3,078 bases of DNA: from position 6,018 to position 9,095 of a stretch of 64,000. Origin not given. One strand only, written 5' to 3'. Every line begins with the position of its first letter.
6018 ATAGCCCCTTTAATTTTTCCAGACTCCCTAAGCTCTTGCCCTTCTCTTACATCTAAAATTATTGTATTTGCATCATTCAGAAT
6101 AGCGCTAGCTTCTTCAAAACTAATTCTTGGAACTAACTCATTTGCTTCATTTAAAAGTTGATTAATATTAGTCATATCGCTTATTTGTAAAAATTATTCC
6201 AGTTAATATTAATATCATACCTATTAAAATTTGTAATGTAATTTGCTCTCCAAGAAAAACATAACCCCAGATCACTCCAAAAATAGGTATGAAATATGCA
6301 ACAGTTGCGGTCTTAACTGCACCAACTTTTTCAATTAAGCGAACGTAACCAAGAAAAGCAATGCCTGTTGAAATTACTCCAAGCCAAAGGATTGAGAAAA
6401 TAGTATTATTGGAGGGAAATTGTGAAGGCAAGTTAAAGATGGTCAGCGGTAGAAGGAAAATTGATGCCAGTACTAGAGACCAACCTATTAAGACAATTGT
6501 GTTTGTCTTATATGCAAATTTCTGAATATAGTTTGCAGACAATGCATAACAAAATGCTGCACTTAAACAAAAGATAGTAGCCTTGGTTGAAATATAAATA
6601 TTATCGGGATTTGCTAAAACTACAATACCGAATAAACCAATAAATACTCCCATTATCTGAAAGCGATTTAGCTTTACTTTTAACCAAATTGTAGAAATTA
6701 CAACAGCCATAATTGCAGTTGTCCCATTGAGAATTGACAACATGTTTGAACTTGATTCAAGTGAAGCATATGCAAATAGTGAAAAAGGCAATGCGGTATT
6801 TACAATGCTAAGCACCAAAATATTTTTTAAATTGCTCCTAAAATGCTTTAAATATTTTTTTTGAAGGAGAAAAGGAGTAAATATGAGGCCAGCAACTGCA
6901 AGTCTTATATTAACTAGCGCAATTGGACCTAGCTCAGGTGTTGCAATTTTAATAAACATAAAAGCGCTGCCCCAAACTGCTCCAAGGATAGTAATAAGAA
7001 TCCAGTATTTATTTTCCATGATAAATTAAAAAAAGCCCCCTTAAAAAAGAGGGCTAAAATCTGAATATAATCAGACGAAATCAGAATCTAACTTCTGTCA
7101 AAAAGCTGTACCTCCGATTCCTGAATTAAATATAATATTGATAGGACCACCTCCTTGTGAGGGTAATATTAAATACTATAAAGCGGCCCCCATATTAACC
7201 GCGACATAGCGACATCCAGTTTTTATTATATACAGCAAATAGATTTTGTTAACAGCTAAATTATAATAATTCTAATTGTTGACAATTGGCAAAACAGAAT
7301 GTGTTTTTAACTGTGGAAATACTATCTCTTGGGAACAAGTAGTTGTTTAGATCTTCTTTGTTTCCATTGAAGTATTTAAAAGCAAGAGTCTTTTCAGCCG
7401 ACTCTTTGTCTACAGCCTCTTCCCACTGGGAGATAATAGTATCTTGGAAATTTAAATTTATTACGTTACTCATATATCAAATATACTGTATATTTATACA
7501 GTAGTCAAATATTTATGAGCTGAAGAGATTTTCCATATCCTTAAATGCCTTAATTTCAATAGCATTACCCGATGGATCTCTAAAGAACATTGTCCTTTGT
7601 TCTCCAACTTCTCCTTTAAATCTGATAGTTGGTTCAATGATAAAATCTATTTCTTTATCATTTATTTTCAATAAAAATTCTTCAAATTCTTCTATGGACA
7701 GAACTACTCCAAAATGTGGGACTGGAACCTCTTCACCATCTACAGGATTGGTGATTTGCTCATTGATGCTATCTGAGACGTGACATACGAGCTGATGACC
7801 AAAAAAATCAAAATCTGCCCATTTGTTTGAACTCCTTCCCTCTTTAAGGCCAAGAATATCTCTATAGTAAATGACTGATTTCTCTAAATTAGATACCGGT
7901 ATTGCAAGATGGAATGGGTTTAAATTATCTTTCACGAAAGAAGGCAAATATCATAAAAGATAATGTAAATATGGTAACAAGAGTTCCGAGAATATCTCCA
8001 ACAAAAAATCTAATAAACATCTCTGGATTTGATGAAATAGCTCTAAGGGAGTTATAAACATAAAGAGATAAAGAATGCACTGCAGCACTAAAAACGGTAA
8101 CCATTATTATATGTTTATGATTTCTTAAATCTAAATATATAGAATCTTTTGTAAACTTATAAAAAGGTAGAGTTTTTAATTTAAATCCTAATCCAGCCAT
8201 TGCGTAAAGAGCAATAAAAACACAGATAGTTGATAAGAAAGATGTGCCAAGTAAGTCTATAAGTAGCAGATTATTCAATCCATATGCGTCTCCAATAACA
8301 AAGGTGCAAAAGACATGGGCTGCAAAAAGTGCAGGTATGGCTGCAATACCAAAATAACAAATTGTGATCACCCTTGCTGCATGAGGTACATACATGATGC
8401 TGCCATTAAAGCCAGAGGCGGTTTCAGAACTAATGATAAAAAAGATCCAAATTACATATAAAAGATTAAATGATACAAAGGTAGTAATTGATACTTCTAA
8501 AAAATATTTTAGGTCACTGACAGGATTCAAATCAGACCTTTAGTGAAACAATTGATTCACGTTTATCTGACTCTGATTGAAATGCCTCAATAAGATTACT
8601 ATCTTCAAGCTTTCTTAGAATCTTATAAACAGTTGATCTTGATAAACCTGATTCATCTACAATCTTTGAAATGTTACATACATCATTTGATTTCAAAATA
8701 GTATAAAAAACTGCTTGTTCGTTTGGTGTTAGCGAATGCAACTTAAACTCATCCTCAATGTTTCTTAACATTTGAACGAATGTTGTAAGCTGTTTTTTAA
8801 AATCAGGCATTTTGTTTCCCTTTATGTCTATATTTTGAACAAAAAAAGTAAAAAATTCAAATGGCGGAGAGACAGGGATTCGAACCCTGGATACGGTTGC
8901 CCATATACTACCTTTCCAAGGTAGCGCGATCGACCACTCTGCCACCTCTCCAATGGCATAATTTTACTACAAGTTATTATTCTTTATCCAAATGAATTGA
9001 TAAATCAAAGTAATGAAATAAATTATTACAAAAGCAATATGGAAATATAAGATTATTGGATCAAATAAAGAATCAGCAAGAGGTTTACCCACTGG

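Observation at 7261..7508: Near-consensus LexA box inside a promoter that predicts a leaderless, SOS-controlled 70-aa orphan protein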

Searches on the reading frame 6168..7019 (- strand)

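Call 6: search_protein_families(library=pfam, proteins=[window:6168-7019:-], max_evalue=0.1)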
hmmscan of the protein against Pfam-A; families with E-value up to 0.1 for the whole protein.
window:6168-7019:- (283 aa): 2 families
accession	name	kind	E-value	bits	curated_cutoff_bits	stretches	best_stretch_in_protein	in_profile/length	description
PF00892.27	EamA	-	6.4e-41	140.2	28.2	2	147-279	3-134/135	EamA-like transporter family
PF03151.22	TPT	-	3.1e-05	23.9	30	1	179-277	36-134/291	Triose-phosphate Transporter family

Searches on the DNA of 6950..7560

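Call 14: search_rna_families(source=window, start=6950, end=7560, threshold=evalue, max_evalue=10, show_alignments=2)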
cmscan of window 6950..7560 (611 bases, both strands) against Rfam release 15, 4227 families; matches with E-value up to 10: 28.
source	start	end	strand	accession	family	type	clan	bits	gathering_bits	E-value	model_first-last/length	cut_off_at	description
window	7028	7068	-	RF02398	sau-6072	Gene; sRNA;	-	25.6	50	0.0075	1-53/53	no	Staphylococcus sRNA sau-6072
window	7028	7146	-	RF00033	MicF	Gene; antisense;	-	23.7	79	0.45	1-94/94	no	MicF RNA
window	7013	7178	-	RF02606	AbsR28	Gene; sRNA;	-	22.5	50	0.0087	1-180/180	no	Acinetobacter sRNA 28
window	7018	7085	-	RF02732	JA04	Gene; sRNA;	-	21.5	81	1.4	1-81/81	no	Aggregatibacter sRNA JA04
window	7027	7085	-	RF02837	anti-hemB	Gene; sRNA;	-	21.2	49.5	0.015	1-81/81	no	Burkholderia RNA 7 (anti-hemB)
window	7370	7492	-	RF02084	STnc130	Gene; sRNA;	-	20.6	55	1.5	1-135/135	no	Enterobacteria sRNA STnc130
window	7021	7076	-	RF02860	Arrc14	Gene; sRNA;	-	20.1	99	1.7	1-167/167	no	Actinobacillus sRNA 14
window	7027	7083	-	RF02278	Betaproteobacteria_toxic_sRNA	Gene; sRNA;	-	19.8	50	0.17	1-64/64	no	Betaproteobacteria toxic small RNA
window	6950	6996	+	RF03894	mir-5736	Gene; miRNA;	-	19.5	90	0.63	34-80/80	5'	mir-5736 microRNA precursor family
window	6950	6985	+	RF01587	snoR10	Gene; snRNA; snoRNA; CD-box;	-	19.5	65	7.7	36-71/71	5'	small nucleolar RNA snoR10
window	7027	7099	-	RF01859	Phe_leader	Cis-reg; leader;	-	19.1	55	1.5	1-125/125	no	Phenylalanine leader peptide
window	7477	7509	-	RF02414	rli60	Gene; sRNA;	-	18.5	60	9.8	128-160/191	no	Listeria sRNA rli60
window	7026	7127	-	RF00022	GcvB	Gene;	-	17.3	42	0.19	1-204/204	no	GcvB RNA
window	6984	7056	-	RF01770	rimP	Cis-reg; leader;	-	16.8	47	5.1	34-97/102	no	Gammaprotebacteria rimP leader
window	7249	7364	+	RF00444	PrrF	Gene; sRNA;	-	16.6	90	3.5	1-150/150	no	PrrF RNA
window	7028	7073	-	RF02399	NsiR1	Gene; sRNA;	-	14.7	39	3.7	1-60/60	no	Nitrogen stress-induced RNA 1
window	7028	7091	-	RF00057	RyhB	Gene; sRNA;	-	14.3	55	8.6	1-67/67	no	RyhB RNA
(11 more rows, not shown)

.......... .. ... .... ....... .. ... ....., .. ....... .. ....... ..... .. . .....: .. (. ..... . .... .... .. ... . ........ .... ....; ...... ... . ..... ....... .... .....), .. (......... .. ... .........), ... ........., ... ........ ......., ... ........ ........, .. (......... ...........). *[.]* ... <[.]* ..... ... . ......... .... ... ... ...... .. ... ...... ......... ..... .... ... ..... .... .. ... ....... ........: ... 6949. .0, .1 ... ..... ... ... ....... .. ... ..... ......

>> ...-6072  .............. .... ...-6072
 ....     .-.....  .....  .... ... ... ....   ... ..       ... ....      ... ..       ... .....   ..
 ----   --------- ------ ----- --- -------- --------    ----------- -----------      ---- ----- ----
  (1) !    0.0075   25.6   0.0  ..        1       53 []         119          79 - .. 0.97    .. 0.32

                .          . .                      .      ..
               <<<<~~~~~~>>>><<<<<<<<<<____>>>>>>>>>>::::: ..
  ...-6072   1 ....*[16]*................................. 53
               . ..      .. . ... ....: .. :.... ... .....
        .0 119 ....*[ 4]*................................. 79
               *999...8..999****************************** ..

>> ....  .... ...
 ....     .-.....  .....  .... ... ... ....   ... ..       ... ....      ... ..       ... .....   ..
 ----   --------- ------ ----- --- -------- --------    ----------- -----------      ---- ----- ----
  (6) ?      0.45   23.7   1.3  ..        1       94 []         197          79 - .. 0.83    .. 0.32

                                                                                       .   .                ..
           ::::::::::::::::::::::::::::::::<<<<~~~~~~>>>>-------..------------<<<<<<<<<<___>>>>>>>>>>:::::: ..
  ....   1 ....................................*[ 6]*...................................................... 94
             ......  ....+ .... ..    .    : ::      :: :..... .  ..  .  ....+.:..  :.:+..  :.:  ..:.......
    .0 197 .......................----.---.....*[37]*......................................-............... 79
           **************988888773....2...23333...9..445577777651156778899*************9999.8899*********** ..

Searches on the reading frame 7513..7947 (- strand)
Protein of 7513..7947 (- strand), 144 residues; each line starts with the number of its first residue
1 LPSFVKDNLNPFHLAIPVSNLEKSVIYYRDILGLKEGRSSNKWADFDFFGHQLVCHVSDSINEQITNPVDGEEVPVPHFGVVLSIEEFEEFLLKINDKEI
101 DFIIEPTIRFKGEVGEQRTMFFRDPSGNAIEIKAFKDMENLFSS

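Call 6: search_protein_families(library=pfam, proteins=[window:7513-7947:-], max_evalue=0.1)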
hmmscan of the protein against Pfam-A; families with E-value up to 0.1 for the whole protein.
window:7513-7947:- (144 aa): 3 families
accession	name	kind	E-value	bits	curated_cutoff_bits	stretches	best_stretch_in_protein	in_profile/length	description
PF00903.31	Glyoxalase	-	1.3e-08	35.7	20.6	1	13-132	4-121/121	Glyoxalase/Bleomycin resistance protein/Dioxygenase superfamily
PF12681.13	Glyoxalase_2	-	4.5e-06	27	30.1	1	16-132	6-113/118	Glyoxalase-like domain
PF22677.2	Ble-like_N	-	0.016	15.4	24.5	1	13-35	4-26/41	Bleomycin resistance protein-like N-terminal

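Call 8: search_protein_families(library=ncbifam, proteins=[window:7513-7947:-], max_evalue=1)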
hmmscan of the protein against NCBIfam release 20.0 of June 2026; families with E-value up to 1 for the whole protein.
window:7513-7947:- (144 aa): 35 families (the best 25 are shown)
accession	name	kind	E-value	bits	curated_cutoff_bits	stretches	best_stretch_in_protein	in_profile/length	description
NF000496.2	Fos_GSH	equivalog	1.7e-08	34.6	180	1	13-134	7-116/136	fosfomycin resistance glutathione transferase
NF000221.4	FosA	exception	6.1e-08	32.7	250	1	12-133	6-115/137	FosA family fosfomycin resistance glutathione transferase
NF032892.0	fosA7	exception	6.2e-08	32.8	305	1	13-134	7-116/140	FosA7 family fosfomycin resistance glutathione transferase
NF003152.0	PRK04101.1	equivalog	1.1e-07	32.3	171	1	13-133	7-117/139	metallothiol transferase FosB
NF033933.0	fosA8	exception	1.1e-06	29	300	1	13-133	7-115/138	FosA8 family fosfomycin resistance glutathione transferase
NF041541.1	fosBx1_fam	exception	5.1e-06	26.9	290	1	13-133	7-117/138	FosBx1 family fosfomycin resistance bacillithiol transferase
NF000493.1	Fos_BSH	exception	7.6e-06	26.4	240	1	13-134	6-117/137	FosB/FosD family fosfomycin resistance bacillithiol transferase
NF000085.1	Fos_BSH_Saur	exception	1.1e-05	25.7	260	1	13-134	7-118/139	FosB1/FosB3 family fosfomycin resistance bacillithiol transferase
NF033405.1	FosLL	exception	1.2e-05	25.6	270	1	13-133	8-111/135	fosfomycin resistance glutathione transferase FosLL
NF040802.1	Fos_BSH_FosY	exception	2.3e-05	24.7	305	1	13-134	7-118/140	fosfomycin resistance bacillithiol transferase FosY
NF000026.1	154989_fosA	exception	2.7e-05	24.3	275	1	13-133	7-115/141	FosA/FosA2 family fosfomycin resistance glutathione transferase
NF000098.1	Fos_BSH_Bcer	exception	5.3e-05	23.5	295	1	13-133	7-117/138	FosB family fosfomycin resistance bacillithiol transferase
TIGR03211.1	catechol_2_3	equivalog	0.00012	21.5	320.2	1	11-39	5-33/303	catechol 2,3-dioxygenase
NF038306.1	fosM_gen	equivalog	0.00023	21.6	255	1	13-133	6-116/137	FosM family fosfomycin resistance protein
NF000125.1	498180014_fosA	hypoth_equivalog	0.00028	21.1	250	1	13-132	8-116/129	Fos family putative thiol transferase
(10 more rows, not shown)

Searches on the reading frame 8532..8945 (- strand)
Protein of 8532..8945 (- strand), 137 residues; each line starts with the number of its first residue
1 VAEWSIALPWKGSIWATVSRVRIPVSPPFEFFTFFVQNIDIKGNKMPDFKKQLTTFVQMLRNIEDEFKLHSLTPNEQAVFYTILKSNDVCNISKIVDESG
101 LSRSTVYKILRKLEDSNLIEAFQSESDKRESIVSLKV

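Call 6: search_protein_families(library=pfam, proteins=[window:8532-8945:-], max_evalue=0.1)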
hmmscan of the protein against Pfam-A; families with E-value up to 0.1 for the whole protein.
window:8532-8945:- (137 aa): 29 families (the best 25 are shown)
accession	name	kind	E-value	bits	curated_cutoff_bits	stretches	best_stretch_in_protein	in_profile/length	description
PF01047.28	MarR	-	5.6e-10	39.4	24.6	1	82-130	10-58/59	MarR family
PF01978.25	TrmB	-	2.9e-09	37.1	25.6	1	72-125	6-58/68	Sugar-specific transcriptional regulator TrmB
PF12802.13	MarR_2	-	9.2e-06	26.2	27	1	72-129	3-60/61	MarR family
PF13412.12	HTH_24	-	1.2e-05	25.2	21.9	1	83-120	11-48/48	Winged helix-turn-helix DNA-binding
PF22381.2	Staph_reg_Sar_Rot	-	1.5e-05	25.4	27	1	69-135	9-74/85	Transcriptional regulator SarA/Rot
PF02796.21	HTH_7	-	2e-05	25.1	23.8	1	92-112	24-44/45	Helix-turn-helix domain of resolvase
PF13463.12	HTH_27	-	0.00014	22.5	22.2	1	72-135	1-64/68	Winged helix DNA-binding domain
PF13730.12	HTH_36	-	0.00034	20.8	25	1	72-119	3-55/55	Helix-turn-helix domain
PF09339.16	HTH_IclR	-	0.00037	20.6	22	1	91-120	20-49/52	IclR helix-turn-helix domain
PF03551.20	PadR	-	0.00055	20.3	27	1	92-128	15-56/75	Transcriptional regulator PadR-like family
PF01418.23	HTH_6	-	0.0006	20.2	28.3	1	68-113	10-58/77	Helix-turn-helix domain, rpiR family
PF01022.26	HTH_5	-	0.00084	19.6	22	1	89-120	15-46/47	Bacterial regulatory protein, arsR family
PF08222.17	HTH_CodY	-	0.0015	18.5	27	1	93-121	8-36/61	CodY helix-turn-helix domain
PF13551.12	HTH_29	-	0.004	17.7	28.1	1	83-120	5-42/64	Winged helix-turn helix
PF01475.25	FUR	-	0.0045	17.6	23.1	1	97-128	37-68/121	Ferric uptake regulator family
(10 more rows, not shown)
